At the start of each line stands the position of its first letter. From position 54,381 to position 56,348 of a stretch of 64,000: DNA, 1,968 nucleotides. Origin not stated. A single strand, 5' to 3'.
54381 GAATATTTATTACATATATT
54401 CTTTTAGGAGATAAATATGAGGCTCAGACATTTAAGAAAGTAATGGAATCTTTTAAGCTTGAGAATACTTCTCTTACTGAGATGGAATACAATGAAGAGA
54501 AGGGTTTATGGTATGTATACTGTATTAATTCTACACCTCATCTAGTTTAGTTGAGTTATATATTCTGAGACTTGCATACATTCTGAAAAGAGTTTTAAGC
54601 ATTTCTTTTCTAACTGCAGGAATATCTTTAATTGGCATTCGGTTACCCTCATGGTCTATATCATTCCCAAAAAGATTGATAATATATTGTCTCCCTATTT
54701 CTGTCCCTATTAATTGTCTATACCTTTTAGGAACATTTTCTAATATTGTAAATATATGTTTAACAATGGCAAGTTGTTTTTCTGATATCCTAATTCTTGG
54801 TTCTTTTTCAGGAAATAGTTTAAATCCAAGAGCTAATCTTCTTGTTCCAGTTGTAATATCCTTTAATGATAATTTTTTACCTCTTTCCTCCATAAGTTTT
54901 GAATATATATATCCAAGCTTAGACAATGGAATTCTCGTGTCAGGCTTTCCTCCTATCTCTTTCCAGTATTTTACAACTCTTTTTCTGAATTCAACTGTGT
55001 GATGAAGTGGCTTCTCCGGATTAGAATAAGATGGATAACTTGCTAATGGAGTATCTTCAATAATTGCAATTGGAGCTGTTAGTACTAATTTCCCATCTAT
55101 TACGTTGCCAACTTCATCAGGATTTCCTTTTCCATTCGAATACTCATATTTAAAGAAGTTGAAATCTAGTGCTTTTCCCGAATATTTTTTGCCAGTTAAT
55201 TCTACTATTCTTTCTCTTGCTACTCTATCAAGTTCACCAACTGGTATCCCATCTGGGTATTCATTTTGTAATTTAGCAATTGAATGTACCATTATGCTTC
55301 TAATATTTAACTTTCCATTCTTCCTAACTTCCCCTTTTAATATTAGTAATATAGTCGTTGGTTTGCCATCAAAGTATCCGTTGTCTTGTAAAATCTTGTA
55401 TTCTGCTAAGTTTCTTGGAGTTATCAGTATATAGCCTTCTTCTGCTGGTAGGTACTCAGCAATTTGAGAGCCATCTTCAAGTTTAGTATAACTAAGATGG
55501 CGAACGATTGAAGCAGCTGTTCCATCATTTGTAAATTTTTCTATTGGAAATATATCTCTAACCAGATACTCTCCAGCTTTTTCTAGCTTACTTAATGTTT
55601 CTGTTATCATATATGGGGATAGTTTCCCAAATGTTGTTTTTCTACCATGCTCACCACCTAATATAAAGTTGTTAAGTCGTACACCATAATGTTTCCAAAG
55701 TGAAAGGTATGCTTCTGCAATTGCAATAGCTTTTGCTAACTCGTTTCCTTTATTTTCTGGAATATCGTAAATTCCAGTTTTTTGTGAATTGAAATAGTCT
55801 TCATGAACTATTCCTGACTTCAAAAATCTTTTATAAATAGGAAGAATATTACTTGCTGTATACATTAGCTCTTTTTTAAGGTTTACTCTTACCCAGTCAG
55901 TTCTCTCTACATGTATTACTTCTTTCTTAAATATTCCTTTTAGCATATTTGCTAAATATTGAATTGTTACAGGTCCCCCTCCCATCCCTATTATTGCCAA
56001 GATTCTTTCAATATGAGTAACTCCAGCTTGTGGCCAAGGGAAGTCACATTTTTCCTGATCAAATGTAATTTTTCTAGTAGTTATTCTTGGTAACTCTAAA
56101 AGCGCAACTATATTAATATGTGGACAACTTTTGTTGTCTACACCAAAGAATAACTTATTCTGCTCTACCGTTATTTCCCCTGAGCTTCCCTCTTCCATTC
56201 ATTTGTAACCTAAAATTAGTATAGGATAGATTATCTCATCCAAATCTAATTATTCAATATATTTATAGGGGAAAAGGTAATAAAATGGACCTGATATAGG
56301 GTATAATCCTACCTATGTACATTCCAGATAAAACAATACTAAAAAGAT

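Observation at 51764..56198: Pair of diverged ~550-aa paralogs of unknown function, plus a possible remnant of a third copy, flanking a histidine-phosphatase gene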

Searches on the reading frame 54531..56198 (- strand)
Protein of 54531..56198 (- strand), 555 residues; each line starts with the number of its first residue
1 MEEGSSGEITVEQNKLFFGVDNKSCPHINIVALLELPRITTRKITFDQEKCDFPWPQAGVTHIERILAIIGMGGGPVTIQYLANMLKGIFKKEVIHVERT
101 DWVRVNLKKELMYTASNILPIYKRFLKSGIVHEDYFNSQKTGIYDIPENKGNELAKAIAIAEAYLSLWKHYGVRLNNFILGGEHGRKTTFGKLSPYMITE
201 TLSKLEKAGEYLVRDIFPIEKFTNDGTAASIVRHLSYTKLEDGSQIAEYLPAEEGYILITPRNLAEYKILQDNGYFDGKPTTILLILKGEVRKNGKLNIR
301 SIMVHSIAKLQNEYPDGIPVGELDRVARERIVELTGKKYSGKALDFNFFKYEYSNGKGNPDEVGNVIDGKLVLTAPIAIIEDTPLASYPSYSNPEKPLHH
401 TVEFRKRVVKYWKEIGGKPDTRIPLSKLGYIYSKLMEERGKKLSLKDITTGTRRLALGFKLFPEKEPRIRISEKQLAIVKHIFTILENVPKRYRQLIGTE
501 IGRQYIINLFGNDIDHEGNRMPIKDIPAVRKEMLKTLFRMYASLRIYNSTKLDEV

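Call 4: search_protein_families(library=pfam, proteins=[window:54531-56198:-], max_evalue=1)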
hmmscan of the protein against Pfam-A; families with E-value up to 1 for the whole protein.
window:54531-56198:- (555 aa): 0 families

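Call 6: find_homologous_proteins(query=window:54531-56198:-)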
Query window:54531-56198:- (555 aa): 1 proteins with E <= 0.001 among 8000 candidates.
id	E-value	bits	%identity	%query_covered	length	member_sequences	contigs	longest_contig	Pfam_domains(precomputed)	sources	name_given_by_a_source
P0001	0.0e+0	1256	100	100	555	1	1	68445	-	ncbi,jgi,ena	ncbi:MAG: hypothetical protein WCO33_01050 [bacterium]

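Call 7: search_solved_structures(query=window:54531-56198:-, max_evalue=10)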
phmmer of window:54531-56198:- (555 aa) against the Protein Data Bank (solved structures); distinct sequences matched with E-value up to 10: 2.
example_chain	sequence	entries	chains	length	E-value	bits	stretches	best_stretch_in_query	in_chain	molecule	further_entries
6m3d_C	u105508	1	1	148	0.069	14.9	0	463-503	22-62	Segmentation polarity homeobox protein engrailed,Segmentation polarity homeobox protein en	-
7zm7_J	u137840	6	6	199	0.2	13.4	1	62-116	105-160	NADH-ubiquinone oxidoreductase-like protein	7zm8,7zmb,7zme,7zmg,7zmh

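Call 11: search_protein_families(library=ncbifam, proteins=[window:54531-56198:-], max_evalue=10)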
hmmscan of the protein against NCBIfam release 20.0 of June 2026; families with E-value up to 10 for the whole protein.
window:54531-56198:- (555 aa): 0 families

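Call 12: search_protein_families(library=padloc, proteins=[window:54531-56198:-], max_evalue=10)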
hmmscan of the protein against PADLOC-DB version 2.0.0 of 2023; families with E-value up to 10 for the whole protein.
window:54531-56198:- (555 aa): 0 families

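Call 13: search_protein_families(library=phrogs, proteins=[window:54531-56198:-], max_evalue=10)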
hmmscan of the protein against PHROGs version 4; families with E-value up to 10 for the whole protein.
window:54531-56198:- (555 aa): 0 families

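Call 17: predict_structure(alignment_id=A1)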
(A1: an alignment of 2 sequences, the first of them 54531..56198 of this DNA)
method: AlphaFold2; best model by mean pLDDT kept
length: 555 residues; sequences in the alignment: 2
mean_pLDDT: 36.7   pTM: 0.27
mean pLDDT of the five models: 36.7, 36.2, 35.1, 35.1, 33.9
residues with pLDDT >= 90: 0; 70-90: 1; 50-70: 75; < 50: 479
segments of 3 or more residues with pLDDT < 50: 1-295, 340-367, 372-402, 416-424, 445-525, 527-555
pLDDT, mean of each block of 10 residues (from residue 1): 25 27 29 27 25 28 35 31 35 32 32 34 32 28 25 33 33 28 24 29 29 25 28 35 38 31 35 34 38 47 56 58 62 55 36 33 44 46 27 36 52 52 51 61 50 44 30 31 31 34 38 41 44 40 35 37
secondary structure, 60 per line:
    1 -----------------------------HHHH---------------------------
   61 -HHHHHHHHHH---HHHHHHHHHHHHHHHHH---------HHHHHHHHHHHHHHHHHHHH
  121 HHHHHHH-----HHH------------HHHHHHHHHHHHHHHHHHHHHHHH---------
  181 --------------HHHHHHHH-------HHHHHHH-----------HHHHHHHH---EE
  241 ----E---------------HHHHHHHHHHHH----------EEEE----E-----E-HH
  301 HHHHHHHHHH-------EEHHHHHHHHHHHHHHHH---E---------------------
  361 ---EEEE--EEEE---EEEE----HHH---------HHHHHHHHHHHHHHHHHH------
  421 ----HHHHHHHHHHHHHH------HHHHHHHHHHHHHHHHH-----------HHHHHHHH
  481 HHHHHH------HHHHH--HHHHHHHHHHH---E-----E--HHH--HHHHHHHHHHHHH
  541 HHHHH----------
elements in order: H30-33 H62-71 H75-91 H101-127 H148-171 H195-202 H210-216 H228-235 H261-272 E283-286 H299-310 H320-335 E364-367 E370-373 E377-380 H397-414 H425-438 H445-461 H473-486 H493-497 H500-510 H528-545
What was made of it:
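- Tried and rejected: AF2 on the two-sequence alignment was useless, at pLDDT 37 (call 17).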

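Call 18: search_protein_representatives(alignment_id=A1)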
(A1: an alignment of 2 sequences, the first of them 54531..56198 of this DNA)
Query: 2 sequences, 565 profile positions. Proteins with E-value up to 0.001 (for the whole library): 4; up to 1e-10: 4; up to 1e-30: 4. The best 4 are listed.
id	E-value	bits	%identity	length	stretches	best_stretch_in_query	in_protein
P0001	0.0e+00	1090.6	-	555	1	1-565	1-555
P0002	1.9e-147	508.7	-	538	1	28-553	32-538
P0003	5.6e-105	368.4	-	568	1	5-552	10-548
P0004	1.2e-96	341.0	-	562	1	5-553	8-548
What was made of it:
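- On Paralogous gene family (A, B, P0002, P0003, P0004): Profile scores of the other three members are 341-509 bits over the full length (call 18).
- An exhaustive profile search of 1.84e9 representatives found only 4 clusters (call 18).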

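Call 21: find_homologous_proteins(query=A2, max_evalue=0.01)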
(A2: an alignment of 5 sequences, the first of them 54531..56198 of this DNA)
Query A2 (5 sequences) (555 aa, profile of the alignment): 1 proteins with E <= 0.01 among 8000 candidates.
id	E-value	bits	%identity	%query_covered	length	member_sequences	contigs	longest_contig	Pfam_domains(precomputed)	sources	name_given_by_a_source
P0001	3.1e-247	840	100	100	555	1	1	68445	-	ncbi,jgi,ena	ncbi:MAG: hypothetical protein WCO33_01050 [bacterium]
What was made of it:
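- Tried and rejected: The word-indexed protein search returned only the query itself, even with the five-sequence profile, because the candidate list saturates (calls 6, 21).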

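Call 22: find_encoding_contigs(protein=P0002, flank=10000)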
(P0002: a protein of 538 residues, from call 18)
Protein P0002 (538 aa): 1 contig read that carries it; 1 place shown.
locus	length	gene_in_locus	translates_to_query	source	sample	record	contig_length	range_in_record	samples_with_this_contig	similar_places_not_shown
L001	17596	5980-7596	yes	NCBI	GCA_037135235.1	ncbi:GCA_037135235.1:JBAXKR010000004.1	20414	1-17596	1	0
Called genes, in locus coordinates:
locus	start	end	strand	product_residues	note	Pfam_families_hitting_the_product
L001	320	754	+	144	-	PF13420:Acetyltransf_4, PF00583:Acetyltransf_1, PF13673:Acetyltransf_10, PF13508:Acetyltransf_7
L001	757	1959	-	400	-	PF02073:Peptidase_M29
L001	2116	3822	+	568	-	-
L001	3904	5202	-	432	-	PF01637:ATPase_2 (faint), PF13173:AAA_14, PF13635:DUF4143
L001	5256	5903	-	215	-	PF00300:His_Phos_1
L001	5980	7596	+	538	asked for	-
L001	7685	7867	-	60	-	-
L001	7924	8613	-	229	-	-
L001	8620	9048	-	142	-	-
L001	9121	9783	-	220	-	-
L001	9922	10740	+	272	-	PF01073:3Beta_HSD (faint), PF01370:Epimerase, PF04321:RmlD_sub_bind (faint), PF05368:NmrA (faint), PF13460:NAD_binding_10, PF07993:NAD_binding_4 (weak)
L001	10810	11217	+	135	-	PF06210:DUF1003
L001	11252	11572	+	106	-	-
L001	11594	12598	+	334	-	-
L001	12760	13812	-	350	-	-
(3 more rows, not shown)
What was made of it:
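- The relative carries an extra AAA_14/DUF4143 ATPase inside the cluster (call 22).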

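Call 23: find_encoding_contigs(protein=P0003, flank=10000)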
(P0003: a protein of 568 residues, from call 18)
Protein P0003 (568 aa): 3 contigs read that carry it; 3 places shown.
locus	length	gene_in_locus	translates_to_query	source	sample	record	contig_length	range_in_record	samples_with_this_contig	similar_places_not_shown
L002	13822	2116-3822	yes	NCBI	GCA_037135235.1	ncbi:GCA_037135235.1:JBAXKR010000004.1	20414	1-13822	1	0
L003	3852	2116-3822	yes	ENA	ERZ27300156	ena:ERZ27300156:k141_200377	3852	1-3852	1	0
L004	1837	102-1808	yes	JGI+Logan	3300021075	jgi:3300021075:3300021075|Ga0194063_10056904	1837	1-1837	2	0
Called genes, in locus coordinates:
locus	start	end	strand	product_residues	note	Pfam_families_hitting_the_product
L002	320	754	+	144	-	PF13420:Acetyltransf_4, PF00583:Acetyltransf_1, PF13673:Acetyltransf_10, PF13508:Acetyltransf_7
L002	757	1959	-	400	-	PF02073:Peptidase_M29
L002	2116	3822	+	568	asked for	-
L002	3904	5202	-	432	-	PF01637:ATPase_2 (faint), PF13173:AAA_14, PF13635:DUF4143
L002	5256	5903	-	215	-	PF00300:His_Phos_1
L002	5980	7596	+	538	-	-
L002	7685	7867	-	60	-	-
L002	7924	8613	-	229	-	-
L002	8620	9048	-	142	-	-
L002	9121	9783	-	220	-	-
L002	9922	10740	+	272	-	PF01073:3Beta_HSD (faint), PF01370:Epimerase, PF04321:RmlD_sub_bind (faint), PF05368:NmrA (faint), PF13460:NAD_binding_10, PF07993:NAD_binding_4 (weak)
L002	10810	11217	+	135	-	PF06210:DUF1003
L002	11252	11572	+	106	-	-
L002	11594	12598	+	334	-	-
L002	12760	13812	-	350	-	-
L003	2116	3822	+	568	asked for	-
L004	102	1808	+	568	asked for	-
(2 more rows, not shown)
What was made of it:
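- The sister MAG has the order GNAT|M29|P0003|(ATPase)|His_Phos|P0002 (calls 22, 23).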

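Call 24: find_encoding_contigs(protein=P0004, flank=10000)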
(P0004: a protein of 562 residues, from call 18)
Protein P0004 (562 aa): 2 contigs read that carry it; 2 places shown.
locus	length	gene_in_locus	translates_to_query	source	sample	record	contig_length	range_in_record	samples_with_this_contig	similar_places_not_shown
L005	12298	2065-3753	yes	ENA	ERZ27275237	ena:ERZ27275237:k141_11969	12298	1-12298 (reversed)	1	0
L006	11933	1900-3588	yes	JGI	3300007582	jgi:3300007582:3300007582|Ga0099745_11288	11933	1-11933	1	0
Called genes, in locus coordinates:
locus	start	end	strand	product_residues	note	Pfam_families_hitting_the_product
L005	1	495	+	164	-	?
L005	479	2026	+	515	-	PF02366:PMT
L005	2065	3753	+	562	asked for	-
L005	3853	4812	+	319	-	-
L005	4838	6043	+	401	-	PF13229:Beta_helix, PF05048:NosD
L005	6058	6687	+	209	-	PF02586:SRAP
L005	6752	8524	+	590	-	PF01229:Glyco_hydro_39 (weak), PF17210:SdrD_B (weak), PF13620:CarboxypepD_reg (weak)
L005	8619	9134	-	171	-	-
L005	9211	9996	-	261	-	PF00583:Acetyltransf_1 (weak)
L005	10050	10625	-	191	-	-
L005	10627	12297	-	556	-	?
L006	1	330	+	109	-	?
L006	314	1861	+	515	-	PF02366:PMT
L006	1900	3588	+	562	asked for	-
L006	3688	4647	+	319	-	-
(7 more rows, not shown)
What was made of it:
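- P0004 lies in a co-directional run with a PMT-family glycosyltransferase, a beta-helix protein and a GH39-like protein (call 24).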

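Call 25: find_encoding_contigs(protein=P0001, flank=10000)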
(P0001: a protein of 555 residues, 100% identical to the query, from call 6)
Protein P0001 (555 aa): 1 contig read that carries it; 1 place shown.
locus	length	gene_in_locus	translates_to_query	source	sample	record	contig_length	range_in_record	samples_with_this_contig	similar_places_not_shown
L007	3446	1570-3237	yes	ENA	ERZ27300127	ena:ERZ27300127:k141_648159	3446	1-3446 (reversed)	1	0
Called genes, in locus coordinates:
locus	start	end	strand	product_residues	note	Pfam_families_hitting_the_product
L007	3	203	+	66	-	?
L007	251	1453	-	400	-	PF02073:Peptidase_M29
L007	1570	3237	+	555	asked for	-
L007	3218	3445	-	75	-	?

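Call 27: find_related_loci(query=A2, collection=genome_contigs, flank=10000)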
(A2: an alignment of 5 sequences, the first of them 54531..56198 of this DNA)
Query A2 (555 aa) in genome_contigs; peptide patterns used: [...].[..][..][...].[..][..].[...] (x = any residue, [..] = any of these).
42 stretches matched a pattern; 1 encode a relative of the query (tblastn E <= 1e-3); 1 distinct loci.
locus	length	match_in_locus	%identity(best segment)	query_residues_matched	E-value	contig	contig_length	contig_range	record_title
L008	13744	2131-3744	32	1-537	3e-85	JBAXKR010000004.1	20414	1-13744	MAG: bacterium isolate ELA406 MAG406_4, whole genome shotgun sequence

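Call 28: find_related_loci(query=A2, collection=metagenome_contigs, flank=10000)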
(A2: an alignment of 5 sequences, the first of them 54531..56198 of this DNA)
Query A2 (555 aa) in metagenome_contigs; peptide patterns used: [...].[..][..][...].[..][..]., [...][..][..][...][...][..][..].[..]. (x = any residue, [..] = any of these).
531 stretches matched a pattern; 2 encode a relative of the query (tblastn E <= 1e-3); 2 distinct loci.
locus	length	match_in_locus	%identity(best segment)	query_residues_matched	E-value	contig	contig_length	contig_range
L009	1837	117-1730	32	1-537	2e-90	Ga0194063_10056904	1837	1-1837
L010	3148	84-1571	33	9-511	2e-85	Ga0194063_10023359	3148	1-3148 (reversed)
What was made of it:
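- Scans of GTDB genomes and JGI metagenomes added nothing new (calls 27, 28).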

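Call 30: search_solved_structures(query=A2, max_evalue=10, show_alignments=3)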
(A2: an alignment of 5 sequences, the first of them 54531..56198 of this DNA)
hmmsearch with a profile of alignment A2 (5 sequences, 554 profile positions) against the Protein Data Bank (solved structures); distinct sequences matched with E-value up to 10: 3.
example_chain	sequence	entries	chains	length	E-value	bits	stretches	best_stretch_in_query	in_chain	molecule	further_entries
6ro1_A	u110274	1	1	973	0.49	12.1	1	302-330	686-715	Exosome RNA helicase MTR4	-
6ieh_B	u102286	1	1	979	0.49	12.1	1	302-330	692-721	Exosome RNA helicase MTR4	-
6ieg_B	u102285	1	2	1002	0.51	12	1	302-330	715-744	Exosome RNA helicase MTR4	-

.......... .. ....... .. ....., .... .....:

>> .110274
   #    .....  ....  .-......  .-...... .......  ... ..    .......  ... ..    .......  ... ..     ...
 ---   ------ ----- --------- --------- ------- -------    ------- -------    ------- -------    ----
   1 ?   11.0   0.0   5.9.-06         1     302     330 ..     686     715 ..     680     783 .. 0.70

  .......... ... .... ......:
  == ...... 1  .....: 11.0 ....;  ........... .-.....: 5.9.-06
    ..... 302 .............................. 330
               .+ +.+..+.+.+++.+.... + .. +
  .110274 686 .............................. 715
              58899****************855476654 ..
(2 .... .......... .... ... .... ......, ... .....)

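Call 31: search_protein_families(library=pfam, alignment_id=A2, max_evalue=10)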
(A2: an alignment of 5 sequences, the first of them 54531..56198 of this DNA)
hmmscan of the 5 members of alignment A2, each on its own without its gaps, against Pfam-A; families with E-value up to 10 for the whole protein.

A. member 1, window:54531-56198:- (555 aa): 0 families

B. families by the number of members that match (of 5 scanned): 3 families
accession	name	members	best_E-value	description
PF08691.15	Nse5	1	0.043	DNA repair proteins Nse5 and Nse6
PF20785.2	MACPF_D3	1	0.11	MACPF protein, D3 domain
PF13443.12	HTH_26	1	0.24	Cro/C1-type HTH DNA-binding domain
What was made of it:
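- On P-loop NTPases: No AAA or P-loop Pfam hit (calls 4, 31).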

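Call 35: predict_structure(alignment_id=A2)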
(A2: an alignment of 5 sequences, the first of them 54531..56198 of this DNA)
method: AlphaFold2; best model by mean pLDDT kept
length: 555 residues; sequences in the alignment: 5
mean_pLDDT: 59.5   pTM: 0.49
mean pLDDT of the five models: 59.5, 59.1, 58.7, 45.2, 43.4
residues with pLDDT >= 90: 37; 70-90: 197; 50-70: 102; < 50: 219
segments of 3 or more residues with pLDDT < 50: 1-154, 179-192, 221-224, 344-361, 385-387, 511-522, 543-555
pLDDT, mean of each block of 10 residues (from residue 1): 29 28 27 29 31 30 33 31 30 30 37 35 31 25 29 51 66 57 32 67 91 74 57 72 81 87 86 79 79 81 86 87 86 79 46 33 69 81 56 66 87 81 90 90 88 83 86 91 74 58 55 45 56 58 42 32
secondary structure, 60 per line:
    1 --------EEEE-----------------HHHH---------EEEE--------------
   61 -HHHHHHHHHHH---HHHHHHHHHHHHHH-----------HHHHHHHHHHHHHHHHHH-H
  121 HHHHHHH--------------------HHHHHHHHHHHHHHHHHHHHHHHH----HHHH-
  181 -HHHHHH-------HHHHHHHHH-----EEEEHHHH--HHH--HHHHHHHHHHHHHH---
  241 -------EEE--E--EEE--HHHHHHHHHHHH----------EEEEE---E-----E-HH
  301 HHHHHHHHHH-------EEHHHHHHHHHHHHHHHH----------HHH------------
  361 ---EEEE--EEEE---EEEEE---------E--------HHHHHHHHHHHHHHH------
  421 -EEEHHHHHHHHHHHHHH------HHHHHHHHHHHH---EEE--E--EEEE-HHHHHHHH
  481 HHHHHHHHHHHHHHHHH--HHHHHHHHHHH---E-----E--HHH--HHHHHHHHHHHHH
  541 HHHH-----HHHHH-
elements in order: E9-12 H30-33 E43-46 H62-72 H76-89 H101-118 H120-127 H148-171 H176-179 H182-187 H195-203 E209-212 H213-216 H224-237 E248-250 E256-258 H261-272 E283-287 H299-310 H320-335 E364-367 E370-373 E377-381 H400-414 E422-424 H425-438 H445-456 E460-462 E468-471 H473-497 H500-510 H528-544 H550-554
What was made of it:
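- On Winged-helix (wHTH) DNA-binding superfamily: The topology is present in the AF2 secondary-structure string at 195-258 and 400-471, at pLDDT 70-90 (call 35).
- It shows H-S-H-H-S-S element orders at 195-258 and 400-471, and a related order at 299-381 (call 35). The winged-helix reading rests only on secondary-structure order in a model of mean pLDDT 59.5 and pTM 0.49, whose first 154 residues are unmodelled (call 35). AF2 could not model residues 1-154 or 179-192, so that part is structurally open (call 35).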
